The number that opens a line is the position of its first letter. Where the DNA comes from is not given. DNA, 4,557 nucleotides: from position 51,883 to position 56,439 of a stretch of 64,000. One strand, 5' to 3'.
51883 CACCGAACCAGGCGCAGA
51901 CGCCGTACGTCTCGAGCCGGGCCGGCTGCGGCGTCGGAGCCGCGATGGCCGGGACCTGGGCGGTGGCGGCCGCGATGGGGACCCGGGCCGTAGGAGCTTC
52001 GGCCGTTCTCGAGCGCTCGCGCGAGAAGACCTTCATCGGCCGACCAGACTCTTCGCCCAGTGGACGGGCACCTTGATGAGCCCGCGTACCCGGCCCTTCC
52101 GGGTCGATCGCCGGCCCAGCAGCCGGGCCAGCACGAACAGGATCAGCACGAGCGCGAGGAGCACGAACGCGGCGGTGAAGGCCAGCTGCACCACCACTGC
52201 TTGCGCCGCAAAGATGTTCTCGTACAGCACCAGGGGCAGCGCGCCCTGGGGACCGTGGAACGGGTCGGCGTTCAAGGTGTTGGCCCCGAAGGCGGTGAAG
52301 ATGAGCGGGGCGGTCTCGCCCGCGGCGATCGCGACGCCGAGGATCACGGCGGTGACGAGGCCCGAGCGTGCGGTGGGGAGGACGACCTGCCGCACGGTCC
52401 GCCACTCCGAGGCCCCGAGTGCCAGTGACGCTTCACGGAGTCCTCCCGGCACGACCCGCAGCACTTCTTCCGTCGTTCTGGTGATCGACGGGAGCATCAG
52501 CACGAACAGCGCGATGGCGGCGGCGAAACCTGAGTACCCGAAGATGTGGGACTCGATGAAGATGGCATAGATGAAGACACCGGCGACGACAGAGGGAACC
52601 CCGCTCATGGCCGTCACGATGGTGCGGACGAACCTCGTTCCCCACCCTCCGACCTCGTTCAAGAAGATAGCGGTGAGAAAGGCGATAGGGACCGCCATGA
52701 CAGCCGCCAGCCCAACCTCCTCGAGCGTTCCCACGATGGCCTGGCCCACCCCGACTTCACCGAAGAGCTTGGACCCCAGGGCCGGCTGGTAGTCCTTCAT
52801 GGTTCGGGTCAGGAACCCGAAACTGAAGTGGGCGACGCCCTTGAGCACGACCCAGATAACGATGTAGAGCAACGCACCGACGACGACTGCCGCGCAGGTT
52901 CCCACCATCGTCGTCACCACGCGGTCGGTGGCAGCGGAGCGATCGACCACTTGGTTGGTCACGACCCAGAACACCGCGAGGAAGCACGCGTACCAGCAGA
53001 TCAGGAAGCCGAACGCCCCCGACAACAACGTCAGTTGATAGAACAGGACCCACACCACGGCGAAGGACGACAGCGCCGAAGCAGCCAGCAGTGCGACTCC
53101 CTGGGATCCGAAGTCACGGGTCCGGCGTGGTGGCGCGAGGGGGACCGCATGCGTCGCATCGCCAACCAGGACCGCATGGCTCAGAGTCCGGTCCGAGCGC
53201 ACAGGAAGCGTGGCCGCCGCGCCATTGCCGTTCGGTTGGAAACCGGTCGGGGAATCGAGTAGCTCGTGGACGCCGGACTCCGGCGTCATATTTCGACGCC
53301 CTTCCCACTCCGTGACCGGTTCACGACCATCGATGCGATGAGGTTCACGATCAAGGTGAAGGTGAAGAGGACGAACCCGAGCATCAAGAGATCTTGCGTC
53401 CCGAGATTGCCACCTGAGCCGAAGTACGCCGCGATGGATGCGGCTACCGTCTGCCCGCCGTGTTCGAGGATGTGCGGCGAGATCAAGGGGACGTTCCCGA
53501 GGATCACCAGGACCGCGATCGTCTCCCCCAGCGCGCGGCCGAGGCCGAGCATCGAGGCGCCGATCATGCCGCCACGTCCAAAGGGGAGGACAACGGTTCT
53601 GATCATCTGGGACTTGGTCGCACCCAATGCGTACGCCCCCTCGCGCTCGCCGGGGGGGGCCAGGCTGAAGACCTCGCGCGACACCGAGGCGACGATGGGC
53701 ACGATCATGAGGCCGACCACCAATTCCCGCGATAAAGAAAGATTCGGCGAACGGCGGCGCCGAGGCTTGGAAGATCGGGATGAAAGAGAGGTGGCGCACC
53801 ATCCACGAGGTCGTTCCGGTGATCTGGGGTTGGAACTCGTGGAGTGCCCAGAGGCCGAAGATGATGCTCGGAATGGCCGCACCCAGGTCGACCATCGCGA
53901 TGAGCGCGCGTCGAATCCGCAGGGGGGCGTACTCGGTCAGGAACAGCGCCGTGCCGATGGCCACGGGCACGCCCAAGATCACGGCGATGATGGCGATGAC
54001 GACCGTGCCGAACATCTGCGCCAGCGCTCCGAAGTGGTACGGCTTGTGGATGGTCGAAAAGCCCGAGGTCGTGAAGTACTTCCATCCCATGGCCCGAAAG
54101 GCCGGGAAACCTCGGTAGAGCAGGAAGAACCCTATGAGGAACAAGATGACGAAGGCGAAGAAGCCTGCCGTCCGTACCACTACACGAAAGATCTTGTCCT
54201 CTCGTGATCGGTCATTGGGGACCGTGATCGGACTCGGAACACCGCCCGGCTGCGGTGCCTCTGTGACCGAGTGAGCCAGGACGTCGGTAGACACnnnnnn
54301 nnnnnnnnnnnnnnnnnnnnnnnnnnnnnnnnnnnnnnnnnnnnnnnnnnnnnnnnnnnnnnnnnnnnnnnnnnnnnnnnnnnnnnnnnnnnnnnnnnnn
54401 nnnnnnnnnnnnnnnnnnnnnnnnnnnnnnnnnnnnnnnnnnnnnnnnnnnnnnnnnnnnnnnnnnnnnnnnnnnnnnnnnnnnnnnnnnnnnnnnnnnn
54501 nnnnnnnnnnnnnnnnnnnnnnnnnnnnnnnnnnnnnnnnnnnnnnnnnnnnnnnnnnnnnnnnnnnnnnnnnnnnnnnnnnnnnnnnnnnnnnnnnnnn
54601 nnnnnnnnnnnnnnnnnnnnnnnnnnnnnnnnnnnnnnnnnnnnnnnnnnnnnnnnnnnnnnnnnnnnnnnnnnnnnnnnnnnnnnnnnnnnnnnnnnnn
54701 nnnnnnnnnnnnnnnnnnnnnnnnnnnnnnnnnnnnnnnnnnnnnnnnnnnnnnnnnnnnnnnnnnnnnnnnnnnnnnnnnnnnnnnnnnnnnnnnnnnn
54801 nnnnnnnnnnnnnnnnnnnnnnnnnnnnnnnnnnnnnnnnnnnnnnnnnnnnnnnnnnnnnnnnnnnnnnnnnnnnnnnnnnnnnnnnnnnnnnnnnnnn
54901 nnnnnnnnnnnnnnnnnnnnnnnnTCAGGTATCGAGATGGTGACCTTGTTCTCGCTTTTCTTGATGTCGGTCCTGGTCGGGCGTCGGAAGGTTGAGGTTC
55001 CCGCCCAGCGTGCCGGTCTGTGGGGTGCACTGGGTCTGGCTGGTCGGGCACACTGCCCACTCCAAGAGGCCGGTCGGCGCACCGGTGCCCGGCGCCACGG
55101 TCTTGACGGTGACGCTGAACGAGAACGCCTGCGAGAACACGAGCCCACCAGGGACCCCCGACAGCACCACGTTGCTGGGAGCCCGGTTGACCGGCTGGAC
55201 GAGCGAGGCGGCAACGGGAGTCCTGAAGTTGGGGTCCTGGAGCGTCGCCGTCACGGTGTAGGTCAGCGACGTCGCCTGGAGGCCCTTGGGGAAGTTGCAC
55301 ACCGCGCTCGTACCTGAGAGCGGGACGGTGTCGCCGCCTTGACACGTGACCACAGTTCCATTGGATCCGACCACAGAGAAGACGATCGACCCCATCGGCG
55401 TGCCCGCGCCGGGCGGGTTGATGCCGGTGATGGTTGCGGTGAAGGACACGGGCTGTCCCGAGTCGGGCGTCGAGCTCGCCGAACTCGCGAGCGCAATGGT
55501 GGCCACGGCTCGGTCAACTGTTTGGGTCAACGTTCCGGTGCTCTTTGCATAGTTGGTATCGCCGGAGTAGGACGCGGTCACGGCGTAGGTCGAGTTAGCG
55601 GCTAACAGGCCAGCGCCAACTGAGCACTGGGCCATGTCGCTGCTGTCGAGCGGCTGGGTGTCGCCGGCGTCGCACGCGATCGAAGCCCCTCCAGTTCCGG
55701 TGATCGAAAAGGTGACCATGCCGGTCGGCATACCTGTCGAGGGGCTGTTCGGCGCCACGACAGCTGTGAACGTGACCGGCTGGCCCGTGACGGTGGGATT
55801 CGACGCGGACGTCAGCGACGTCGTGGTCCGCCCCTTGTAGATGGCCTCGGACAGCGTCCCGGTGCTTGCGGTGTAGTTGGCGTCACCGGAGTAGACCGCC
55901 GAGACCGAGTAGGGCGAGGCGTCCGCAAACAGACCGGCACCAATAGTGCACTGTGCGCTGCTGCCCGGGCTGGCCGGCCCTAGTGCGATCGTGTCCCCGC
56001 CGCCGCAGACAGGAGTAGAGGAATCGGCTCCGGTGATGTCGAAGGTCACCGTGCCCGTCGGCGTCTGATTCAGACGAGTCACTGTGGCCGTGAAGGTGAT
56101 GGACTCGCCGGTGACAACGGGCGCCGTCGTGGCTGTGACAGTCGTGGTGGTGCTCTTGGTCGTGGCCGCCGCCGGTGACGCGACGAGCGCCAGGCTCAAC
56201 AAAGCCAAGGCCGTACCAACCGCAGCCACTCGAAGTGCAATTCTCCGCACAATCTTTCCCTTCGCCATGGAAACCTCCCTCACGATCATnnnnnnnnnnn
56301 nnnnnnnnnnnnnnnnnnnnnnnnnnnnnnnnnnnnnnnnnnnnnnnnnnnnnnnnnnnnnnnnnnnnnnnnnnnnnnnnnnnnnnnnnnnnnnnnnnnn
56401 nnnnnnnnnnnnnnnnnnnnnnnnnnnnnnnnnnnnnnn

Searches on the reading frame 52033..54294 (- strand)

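Call 18: search_protein_families(library=pfam, proteins=[window:52033-54294:-], max_evalue=0.001)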
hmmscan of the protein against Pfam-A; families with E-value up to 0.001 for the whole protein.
window:52033-54294:- (753 aa): 1 family
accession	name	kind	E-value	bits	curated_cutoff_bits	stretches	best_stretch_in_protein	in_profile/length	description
PF00528.27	BPD_transp_1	-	2.3e-20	73.5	26.4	1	535-730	2-182/184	Binding-protein-dependent transport system inner membrane component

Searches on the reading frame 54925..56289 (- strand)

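Call 18: search_protein_families(library=pfam, proteins=[window:54925-56289:-], max_evalue=0.001)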
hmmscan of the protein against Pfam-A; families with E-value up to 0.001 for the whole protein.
window:54925-56289:- (454 aa): 2 families
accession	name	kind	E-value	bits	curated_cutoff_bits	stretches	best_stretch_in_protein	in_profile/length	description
PF16640.11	Big_3_5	-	8.7e-27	94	35.5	2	159-258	1-87/88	Bacterial Ig-like domain (group 3)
PF16541.10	AltA1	-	6.7e-05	24.1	27.5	0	187-259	13-81/110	Alternaria alternata allergen 1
